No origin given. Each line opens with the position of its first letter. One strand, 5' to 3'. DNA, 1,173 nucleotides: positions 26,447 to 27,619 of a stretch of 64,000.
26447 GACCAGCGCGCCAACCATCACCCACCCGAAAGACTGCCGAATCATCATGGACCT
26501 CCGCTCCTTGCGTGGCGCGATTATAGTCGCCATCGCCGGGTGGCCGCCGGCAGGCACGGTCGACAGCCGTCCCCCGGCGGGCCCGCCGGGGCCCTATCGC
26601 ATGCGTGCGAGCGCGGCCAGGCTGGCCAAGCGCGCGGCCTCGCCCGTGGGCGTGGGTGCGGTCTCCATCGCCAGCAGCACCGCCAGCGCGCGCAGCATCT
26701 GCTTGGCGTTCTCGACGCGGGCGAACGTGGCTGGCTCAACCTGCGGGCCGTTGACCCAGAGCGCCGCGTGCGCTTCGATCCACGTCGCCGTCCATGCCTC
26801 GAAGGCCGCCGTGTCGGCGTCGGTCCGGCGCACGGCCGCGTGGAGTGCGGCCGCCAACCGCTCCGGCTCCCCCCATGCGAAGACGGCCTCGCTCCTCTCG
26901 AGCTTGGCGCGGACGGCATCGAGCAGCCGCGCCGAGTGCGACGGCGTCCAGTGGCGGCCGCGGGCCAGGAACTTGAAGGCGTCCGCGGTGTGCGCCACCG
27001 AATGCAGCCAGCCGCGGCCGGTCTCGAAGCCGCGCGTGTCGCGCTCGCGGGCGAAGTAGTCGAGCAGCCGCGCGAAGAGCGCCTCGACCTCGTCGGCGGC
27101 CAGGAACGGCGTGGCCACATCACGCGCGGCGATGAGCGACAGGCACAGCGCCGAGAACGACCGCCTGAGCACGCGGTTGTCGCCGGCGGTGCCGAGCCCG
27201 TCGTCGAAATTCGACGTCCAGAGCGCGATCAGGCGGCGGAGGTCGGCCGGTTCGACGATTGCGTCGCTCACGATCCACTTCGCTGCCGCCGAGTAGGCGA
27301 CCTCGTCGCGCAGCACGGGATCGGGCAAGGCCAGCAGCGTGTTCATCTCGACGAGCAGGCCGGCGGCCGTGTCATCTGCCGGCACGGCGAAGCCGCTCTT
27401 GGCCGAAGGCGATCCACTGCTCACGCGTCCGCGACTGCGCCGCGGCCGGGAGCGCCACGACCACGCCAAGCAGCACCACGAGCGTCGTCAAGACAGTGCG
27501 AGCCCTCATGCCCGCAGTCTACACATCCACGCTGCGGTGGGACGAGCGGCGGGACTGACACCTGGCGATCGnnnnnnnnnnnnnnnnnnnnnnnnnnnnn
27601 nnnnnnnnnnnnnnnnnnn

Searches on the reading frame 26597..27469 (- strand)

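Call 62: search_protein_families(library=pfam, proteins=[window:26597-27469:-], max_evalue=0.001)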
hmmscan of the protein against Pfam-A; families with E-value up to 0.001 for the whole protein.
window:26597-27469:- (291 aa): 1 family
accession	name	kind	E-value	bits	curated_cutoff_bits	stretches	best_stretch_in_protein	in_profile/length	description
PF10978.13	DUF2785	-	3.5e-40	138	25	1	92-263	5-173/174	Protein of unknown function (DUF2785)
